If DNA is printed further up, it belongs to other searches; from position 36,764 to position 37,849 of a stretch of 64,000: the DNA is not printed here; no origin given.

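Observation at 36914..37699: A secreted gluzincin-type metallopeptidase-like gene translationally coupled between murG and murC-ddl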

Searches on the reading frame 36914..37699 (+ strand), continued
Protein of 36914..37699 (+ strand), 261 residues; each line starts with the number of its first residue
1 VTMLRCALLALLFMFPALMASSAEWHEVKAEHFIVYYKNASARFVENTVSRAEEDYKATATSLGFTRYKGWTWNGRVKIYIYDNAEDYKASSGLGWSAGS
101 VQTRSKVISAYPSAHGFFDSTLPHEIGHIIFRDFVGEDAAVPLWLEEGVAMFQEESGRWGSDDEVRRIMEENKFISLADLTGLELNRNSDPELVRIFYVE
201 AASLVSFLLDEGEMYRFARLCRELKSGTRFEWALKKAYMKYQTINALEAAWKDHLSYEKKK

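Call 21: fold_search(model_id=the predicted structure, library=pdb)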
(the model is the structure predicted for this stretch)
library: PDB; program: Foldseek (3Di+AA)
matches with E <= 10: 493; with E <= 0.001: 24
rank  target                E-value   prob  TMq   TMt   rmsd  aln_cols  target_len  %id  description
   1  4ar8_A                1.8e-06  1.00  0.55  0.39   6.8       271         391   15  Crystal structure of the peptidase domain of collagenase T from Clostridium tetani complexed with the peptidic inhibit (released 2013-06-05)
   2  4ar8_B                1.9e-06  1.00  0.55  0.39   7.1       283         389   15  Crystal structure of the peptidase domain of collagenase T from Clostridium tetani complexed with the peptidic inhibit (released 2013-06-05)
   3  4ar9_A                2.0e-06  1.00  0.55  0.39   7.0       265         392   15  Crystal structure of the peptidase domain of collagenase T from Clostridium tetani at 1.69 angstrom resolution. (released 2013-06-05)
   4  7zoc                  5.1e-06  1.00  0.56  0.41   5.7       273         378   16  Crystal structure of the peptidase domain of collagenase H from Clostridium histolyticum in complex with N-aryl-2-alkylm (released 2023-05-10)
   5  7z5u                  6.6e-06  1.00  0.61  0.44   5.2       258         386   14  Crystal structure of the peptidase domain of collagenase G from Clostridium histolyticum in complex with a hydroxamate-b (released 2022-11-09)
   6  9l5o_A                1.1e-05  1.00  0.63  0.34   5.1       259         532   14  Crystal structure of the mutant Y549A of collagenase VhaC (released 2025-11-05)
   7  4arf_A                1.1e-05  1.00  0.58  0.42   5.5       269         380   17  CRYSTAL STRUCTURE OF THE PEPTIDASE DOMAIN OF COLLAGENASE H FROM CLOSTRIDIUM HISTOLYTICUM IN COMPLEX WITH THE PEPTIDIC  (released 2013-06-05)
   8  7esi_A                1.6e-05  1.00  0.64  0.34   4.8       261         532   15  Crystal structure of the collagenase unit of a Vibrio collagenase from Vibrio harveyi VHJR7 at 1. 8 angstrom resolutio (released 2022-02-09)
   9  4ar1                  1.6e-05  1.00  0.61  0.44   5.2       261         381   16  Crystal Structure of the Peptidase Domain of Collagenase H from Clostridium histolyticum at 2.01 Angstrom resolution. (released 2013-06-05)
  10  7zbv                  3.7e-05  1.00  0.61  0.43   5.1       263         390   15  Crystal structure of the peptidase domain of collagenase G from Clostridium histolyticum in complex with a diphosphonate (released 2022-11-09)
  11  2y6i_A                5.2e-05  1.00  0.59  0.26   5.5       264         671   16  Crystal Structure of Collagenase G from Clostridium histolyticum in complex with Isoamylphosphonyl-Gly-Pro-Ala at 3.25 (released 2011-09-28)
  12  9cme                  6.7e-05  1.00  0.61  0.27   5.3       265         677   15  Room Temperature Crystal Structure of Collagenase ColH from Hathewaya histolytica at 2.7 Angstrom resolution (released 2026-01-14)
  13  8jt1_A                8.3e-05  1.00  0.68  0.36   6.4       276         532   14  COLLAGENASE FROM GRIMONTIA (VIBRIO) HOLLISAE 1706B COMPLEXED WITH GLY-PRO-HYP-GLY-PRO-HYP (released 2024-02-07)
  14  7wss_A                8.7e-05  1.00  0.68  0.36   5.1       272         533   14  Collagenase from Grimontia (Vibrio) hollisae 1706B (released 2022-06-29)
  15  4p8q_B                2.5e-04  1.00  0.48  0.18   6.6       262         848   11  Crystal Structure of Human Insulin Regulated Aminopeptidase with Alanine in Active Site (released 2014-12-03)
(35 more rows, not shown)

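Call 39: search_protein_representatives(alignment_id=A1)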
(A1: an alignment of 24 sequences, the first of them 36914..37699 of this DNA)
Query: 24 sequences, 260 profile positions. Proteins with E-value up to 0.001 (for the whole library): 8093; up to 1e-10: 2057; up to 1e-30: 227. The best 150 are listed.
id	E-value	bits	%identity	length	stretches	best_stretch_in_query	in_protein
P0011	1.1e-112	392.3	-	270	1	9-258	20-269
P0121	1.4e-100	352.6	-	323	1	6-259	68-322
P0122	1.1e-97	343.1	-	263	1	16-259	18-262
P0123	4.5e-95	334.6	-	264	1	8-259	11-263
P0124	1.1e-91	323.4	-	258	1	9-258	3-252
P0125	1.3e-91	323.2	-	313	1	8-259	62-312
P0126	1.7e-85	303.2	-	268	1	4-259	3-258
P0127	6.6e-85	301.2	-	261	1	3-257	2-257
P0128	9.3e-83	294.2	-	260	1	6-258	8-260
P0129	5.2e-81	288.5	-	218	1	8-203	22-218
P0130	7.6e-81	287.9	-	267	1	4-259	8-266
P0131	9.8e-78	277.7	-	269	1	7-258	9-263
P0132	2.5e-76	273.1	-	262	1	10-259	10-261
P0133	4.0e-75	269.2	-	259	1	4-259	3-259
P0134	6.4e-75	268.5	-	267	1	6-258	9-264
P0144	8.6e-67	241.9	-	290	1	8-259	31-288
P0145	1.0e-66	241.6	-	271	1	8-259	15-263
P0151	7.7e-64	232.2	-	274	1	9-255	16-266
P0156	1.9e-62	227.7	-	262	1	7-256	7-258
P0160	7.3e-62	225.7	-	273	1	8-257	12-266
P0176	1.6e-57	211.5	-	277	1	3-259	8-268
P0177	2.9e-57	210.6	-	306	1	20-256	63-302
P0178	3.9e-57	210.2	-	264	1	3-256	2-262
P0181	3.8e-56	207.0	-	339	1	24-255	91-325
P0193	1.0e-54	202.3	-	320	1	14-259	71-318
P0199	7.1e-54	199.5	-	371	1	26-259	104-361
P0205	5.9e-53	196.5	-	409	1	13-258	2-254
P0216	5.7e-51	190.0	-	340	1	22-258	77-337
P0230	3.5e-49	184.1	-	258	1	15-256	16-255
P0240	5.3e-48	180.3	-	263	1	8-258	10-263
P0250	2.2e-46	175.0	-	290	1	7-259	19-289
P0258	1.6e-45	172.2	-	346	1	8-259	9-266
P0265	1.5e-44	169.0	-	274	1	10-258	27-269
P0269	4.8e-44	167.3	-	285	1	3-259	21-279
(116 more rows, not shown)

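Call 40: list_cluster_members(proteins=[P0181, P0199, P0205, P0216, P0230, P0240, P0250, P0258, P0265, P0269])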
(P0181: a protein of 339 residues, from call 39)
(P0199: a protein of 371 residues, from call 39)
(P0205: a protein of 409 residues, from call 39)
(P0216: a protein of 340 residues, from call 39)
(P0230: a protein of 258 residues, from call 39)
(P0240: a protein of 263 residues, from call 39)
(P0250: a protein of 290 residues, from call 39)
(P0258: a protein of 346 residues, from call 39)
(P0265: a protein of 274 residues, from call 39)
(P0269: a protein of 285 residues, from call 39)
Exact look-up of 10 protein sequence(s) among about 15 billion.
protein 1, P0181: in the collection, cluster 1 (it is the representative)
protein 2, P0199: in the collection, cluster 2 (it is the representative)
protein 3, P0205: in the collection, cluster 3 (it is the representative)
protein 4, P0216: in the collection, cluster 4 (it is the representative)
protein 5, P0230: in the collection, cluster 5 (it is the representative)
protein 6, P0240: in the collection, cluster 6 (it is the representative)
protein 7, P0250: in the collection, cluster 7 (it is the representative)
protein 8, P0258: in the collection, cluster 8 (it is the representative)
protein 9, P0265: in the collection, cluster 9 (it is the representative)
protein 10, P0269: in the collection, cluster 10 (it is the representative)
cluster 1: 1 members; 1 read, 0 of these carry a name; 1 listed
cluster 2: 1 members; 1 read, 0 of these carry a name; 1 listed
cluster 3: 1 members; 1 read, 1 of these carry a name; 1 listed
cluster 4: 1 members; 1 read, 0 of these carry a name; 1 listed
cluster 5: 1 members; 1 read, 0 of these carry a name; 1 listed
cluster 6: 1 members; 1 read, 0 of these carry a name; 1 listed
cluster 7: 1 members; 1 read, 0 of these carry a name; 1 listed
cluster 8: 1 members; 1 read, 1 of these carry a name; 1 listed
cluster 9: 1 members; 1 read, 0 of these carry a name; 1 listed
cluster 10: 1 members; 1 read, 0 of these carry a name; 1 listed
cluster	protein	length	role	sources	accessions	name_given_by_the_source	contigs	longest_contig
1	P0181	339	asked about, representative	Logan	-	-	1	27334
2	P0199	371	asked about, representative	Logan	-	-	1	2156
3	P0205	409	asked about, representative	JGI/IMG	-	thiol-disulfide isomerase/thioredoxin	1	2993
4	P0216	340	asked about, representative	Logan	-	-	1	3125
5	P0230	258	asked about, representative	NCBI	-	-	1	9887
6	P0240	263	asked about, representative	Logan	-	-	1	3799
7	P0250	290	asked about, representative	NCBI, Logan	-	-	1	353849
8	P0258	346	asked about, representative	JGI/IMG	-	hypothetical protein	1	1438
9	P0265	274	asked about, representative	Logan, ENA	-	-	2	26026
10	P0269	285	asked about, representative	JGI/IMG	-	-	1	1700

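Call 41: find_encoding_contigs(protein=P0250, flank=6000, max_places=2)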
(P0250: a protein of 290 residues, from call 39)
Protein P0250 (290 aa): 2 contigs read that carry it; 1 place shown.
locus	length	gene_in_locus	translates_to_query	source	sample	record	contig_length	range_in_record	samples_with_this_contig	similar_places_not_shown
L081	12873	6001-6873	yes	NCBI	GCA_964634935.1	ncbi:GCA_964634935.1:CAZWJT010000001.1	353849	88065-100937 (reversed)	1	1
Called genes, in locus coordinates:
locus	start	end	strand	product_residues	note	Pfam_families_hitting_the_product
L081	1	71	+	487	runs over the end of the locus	PF08245:Mur_ligase_M, PF02875:Mur_ligase_C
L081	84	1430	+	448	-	PF01225:Mur_ligase (weak), PF08245:Mur_ligase_M, PF02875:Mur_ligase_C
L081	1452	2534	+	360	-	PF10555:MraY_sig1 (weak), PF00953:Glycos_transf_4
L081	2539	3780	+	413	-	PF02826:2-Hacid_dh_C (faint), PF21377:MurD_N, PF21799:MurD-like_N (weak), PF08245:Mur_ligase_M, PF02875:Mur_ligase_C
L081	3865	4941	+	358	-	PF01098:FTSW_RODA_SPOVE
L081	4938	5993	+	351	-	PF03033:Glyco_transf_28, PF04101:Glyco_tran_28_C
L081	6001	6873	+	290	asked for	PF13485:Peptidase_MA_2 (weak)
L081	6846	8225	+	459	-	PF01225:Mur_ligase, PF08245:Mur_ligase_M, PF02875:Mur_ligase_C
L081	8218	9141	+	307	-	PF01565:FAD_binding_4, PF02873:MurB_C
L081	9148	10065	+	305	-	PF01820:Dala_Dala_lig_N, PF02786:CPSase_L_D2 (weak), PF07478:Dala_Dala_lig_C, PF13535:ATP-grasp_4 (weak)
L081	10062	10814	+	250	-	PF08478:POTRA_1 (weak)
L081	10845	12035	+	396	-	PF02491:SHS2_FTSA (faint)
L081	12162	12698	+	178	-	-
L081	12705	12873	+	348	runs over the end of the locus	PF00217:ATP-gua_Ptrans, PF27454:McsB_C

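Call 42: find_encoding_contigs(protein=P0265, flank=6000, max_places=2)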
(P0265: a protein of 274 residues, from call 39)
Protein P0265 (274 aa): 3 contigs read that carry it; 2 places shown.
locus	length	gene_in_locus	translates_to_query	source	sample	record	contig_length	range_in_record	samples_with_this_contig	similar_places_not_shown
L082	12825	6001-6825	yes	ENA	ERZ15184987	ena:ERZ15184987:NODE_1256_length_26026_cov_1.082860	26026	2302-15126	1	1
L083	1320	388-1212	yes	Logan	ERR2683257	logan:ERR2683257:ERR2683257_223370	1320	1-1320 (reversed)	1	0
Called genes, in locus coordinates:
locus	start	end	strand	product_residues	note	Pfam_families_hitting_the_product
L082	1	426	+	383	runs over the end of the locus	PF00890:FAD_binding_2 (faint), PF01134:GIDA (weak), PF01262:AlaDh_PNT_C (faint), PF07992:Pyr_redox_2, PF12831:FAD_oxidored (faint), PF13738:Pyr_redox_3 (faint), PF00070:Pyr_redox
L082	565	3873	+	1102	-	PF02574:S-methyl_trans, PF00809:Pterin_bind, PF02607:B12-binding_2, PF02310:B12-binding, PF02965:Met_synt_B12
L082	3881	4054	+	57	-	PF00301:Rubredoxin, PF21349:RUBY_RBDX (faint)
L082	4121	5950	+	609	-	PF02574:S-methyl_trans, PF02219:MTHFR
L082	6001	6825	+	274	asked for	PF13485:Peptidase_MA_2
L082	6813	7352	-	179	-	-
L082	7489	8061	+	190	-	PF02525:Flavodoxin_2 (weak), PF03358:FMN_red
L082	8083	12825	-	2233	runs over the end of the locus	PF13360:PQQ_2 (faint)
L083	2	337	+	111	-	?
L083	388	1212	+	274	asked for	PF13485:Peptidase_MA_2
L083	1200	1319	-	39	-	?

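Call 43: find_encoding_contigs(protein=P0181, flank=6000, max_places=1)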
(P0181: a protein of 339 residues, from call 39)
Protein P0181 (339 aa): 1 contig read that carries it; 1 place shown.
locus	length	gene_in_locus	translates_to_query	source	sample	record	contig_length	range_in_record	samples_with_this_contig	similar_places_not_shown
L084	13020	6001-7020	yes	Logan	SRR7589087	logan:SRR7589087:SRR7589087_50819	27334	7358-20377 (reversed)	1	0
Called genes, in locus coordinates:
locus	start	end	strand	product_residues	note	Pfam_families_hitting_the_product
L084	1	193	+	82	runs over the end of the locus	-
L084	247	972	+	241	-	PF01553:Acyltransferase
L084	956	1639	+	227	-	PF01648:ACPS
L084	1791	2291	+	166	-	PF07963:N_methyl, PF08334:T2SSG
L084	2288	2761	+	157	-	-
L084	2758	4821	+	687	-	PF03958:Secretin_N, PF00263:Secretin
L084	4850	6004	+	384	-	PF00482:T2SSF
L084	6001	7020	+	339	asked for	PF13485:Peptidase_MA_2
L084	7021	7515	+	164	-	PF07963:N_methyl (weak)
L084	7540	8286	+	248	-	-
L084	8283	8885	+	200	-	PF07963:N_methyl (weak), PF11612:T2SSJ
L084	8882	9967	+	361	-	-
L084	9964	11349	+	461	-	-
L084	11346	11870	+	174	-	-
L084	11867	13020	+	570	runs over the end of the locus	PF05157:MshEN, PF00437:T2SSE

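Call 44: find_encoding_contigs(protein=P0230, flank=6000, max_places=1)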
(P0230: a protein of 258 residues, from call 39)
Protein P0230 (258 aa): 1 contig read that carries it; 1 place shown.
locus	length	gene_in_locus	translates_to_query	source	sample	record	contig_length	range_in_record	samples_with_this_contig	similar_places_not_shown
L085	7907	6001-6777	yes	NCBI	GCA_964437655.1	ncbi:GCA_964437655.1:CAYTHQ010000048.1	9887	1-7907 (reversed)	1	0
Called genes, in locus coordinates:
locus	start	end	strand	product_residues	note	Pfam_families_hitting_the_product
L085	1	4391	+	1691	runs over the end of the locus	PF19077:Big_13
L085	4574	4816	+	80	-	PF19807:DUF6290 (weak)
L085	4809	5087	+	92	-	PF05016:ParE_toxin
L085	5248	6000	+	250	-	-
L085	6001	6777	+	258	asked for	PF13485:Peptidase_MA_2 (weak)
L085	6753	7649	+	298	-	PF00072:Response_reg, PF00990:GGDEF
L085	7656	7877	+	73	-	PF02823:ATP-synt_DE_N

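Call 47: list_cluster_members(proteins=[P0177, P0160, P0176, P0151, P0178, P0156, P0193, P0144, P0126, P0145])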
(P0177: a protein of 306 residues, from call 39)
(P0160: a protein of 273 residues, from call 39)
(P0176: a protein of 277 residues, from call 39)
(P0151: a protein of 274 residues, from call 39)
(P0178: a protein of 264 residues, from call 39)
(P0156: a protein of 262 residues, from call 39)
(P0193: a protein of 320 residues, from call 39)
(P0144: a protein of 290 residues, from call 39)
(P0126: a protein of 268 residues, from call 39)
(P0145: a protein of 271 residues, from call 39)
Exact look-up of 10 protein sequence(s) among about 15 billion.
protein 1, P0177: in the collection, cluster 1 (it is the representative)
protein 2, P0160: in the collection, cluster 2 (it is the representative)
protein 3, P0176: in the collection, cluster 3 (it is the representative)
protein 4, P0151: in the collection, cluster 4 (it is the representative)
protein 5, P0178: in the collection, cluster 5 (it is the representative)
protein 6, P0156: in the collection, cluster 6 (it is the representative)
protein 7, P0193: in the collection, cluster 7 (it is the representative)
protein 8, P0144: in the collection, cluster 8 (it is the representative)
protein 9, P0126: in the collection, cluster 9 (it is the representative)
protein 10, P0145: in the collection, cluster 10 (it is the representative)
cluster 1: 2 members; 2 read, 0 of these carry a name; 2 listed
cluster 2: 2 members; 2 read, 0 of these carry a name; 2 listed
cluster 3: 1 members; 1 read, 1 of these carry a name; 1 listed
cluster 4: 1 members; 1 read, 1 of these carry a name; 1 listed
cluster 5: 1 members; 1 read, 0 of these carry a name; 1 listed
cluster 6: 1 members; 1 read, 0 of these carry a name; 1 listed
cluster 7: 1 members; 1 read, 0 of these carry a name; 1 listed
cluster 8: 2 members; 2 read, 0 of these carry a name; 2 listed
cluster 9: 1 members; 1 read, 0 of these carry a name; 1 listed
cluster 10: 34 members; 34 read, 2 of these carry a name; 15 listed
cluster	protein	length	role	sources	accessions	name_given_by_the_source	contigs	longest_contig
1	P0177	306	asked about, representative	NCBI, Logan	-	-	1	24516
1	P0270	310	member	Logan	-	-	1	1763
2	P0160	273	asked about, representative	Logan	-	-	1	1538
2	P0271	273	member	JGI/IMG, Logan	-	-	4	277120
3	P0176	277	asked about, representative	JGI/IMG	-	hypothetical protein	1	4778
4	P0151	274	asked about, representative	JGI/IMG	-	hypothetical protein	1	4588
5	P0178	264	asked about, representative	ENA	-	-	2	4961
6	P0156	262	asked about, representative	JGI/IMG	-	-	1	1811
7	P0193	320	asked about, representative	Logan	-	-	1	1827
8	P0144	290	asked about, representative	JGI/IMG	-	-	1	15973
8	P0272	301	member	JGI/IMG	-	-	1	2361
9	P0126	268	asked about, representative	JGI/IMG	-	-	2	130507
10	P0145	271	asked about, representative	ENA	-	-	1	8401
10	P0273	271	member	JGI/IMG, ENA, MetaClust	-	\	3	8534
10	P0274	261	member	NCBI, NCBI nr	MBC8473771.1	MAG: hypothetical protein H8D54_03070 [Candidatus Omnitrophica bacterium] | hypothetical protein [Candidatus Omnitrophota bacterium]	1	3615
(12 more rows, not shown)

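Call 48: find_encoding_contigs(protein=P0177, flank=6000, max_places=1)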
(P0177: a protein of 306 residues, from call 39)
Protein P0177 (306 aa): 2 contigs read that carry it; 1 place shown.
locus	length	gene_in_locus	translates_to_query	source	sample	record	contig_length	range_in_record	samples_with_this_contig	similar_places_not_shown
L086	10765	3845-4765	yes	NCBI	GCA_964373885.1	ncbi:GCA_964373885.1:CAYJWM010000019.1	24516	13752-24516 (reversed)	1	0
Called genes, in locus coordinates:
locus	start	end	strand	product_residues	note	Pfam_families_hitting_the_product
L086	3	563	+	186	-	?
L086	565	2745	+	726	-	PF03958:Secretin_N, PF00263:Secretin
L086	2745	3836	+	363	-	PF00482:T2SSF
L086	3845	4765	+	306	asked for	PF13485:Peptidase_MA_2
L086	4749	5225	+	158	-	PF07963:N_methyl (faint)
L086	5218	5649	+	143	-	-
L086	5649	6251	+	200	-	PF07963:N_methyl, PF11612:T2SSJ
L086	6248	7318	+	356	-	-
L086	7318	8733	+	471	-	PF05137:PilN (weak)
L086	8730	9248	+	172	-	-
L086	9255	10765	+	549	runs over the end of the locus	PF05157:MshEN, PF00437:T2SSE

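Call 49: find_encoding_contigs(protein=P0271, flank=6000, max_places=1)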
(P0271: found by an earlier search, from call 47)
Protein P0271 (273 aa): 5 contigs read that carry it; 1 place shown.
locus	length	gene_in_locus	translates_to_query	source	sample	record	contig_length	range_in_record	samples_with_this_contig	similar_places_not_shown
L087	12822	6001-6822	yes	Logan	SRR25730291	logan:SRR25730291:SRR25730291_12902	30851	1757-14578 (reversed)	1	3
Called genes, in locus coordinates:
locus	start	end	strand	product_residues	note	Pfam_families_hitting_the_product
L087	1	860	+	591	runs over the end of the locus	PF03717:PBP_dimer, PF00905:Transpeptidase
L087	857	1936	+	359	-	PF01098:FTSW_RODA_SPOVE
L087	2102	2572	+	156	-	-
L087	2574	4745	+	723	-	PF03958:Secretin_N, PF00263:Secretin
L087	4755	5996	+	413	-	PF28597:T2SSF_N, PF00482:T2SSF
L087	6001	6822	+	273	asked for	PF13485:Peptidase_MA_2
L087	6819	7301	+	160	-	-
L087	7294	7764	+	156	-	-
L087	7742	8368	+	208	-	PF07963:N_methyl (weak), PF11612:T2SSJ (weak)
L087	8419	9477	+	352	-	PF21687:T2SSK_1st (faint)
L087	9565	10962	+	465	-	-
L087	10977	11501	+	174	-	-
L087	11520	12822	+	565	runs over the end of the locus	PF13401:AAA_22 (faint), PF05157:MshEN, PF00437:T2SSE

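Call 50: find_encoding_contigs(protein=P0126, flank=6000, max_places=1)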
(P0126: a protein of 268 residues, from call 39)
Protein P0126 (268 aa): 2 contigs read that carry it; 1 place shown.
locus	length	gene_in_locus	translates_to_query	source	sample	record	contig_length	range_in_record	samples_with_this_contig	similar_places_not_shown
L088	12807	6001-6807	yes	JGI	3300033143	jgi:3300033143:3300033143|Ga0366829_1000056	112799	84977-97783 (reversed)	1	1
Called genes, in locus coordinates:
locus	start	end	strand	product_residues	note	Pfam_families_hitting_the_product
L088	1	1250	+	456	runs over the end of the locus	PF01225:Mur_ligase, PF08245:Mur_ligase_M, PF02875:Mur_ligase_C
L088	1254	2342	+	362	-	PF10555:MraY_sig1 (weak), PF00953:Glycos_transf_4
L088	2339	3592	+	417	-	PF21799:MurD-like_N, PF08245:Mur_ligase_M, PF02875:Mur_ligase_C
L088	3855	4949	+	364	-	PF01098:FTSW_RODA_SPOVE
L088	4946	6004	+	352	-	PF03033:Glyco_transf_28, PF04101:Glyco_tran_28_C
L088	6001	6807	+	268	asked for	PF13485:Peptidase_MA_2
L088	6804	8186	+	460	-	PF01225:Mur_ligase, PF08245:Mur_ligase_M, PF02875:Mur_ligase_C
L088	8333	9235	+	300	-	PF01565:FAD_binding_4, PF02873:MurB_C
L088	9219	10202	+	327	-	PF01820:Dala_Dala_lig_N, PF02222:ATP-grasp (faint), PF02655:ATP-grasp_3, PF08443:RimK (weak), PF07478:Dala_Dala_lig_C, PF13535:ATP-grasp_4 (weak)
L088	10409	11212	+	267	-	PF03799:FtsQ_DivIB_C (weak)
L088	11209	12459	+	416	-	PF11104:PilM_2, PF02491:SHS2_FTSA, PF14450:FtsA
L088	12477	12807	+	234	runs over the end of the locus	PF01168:Ala_racemase_N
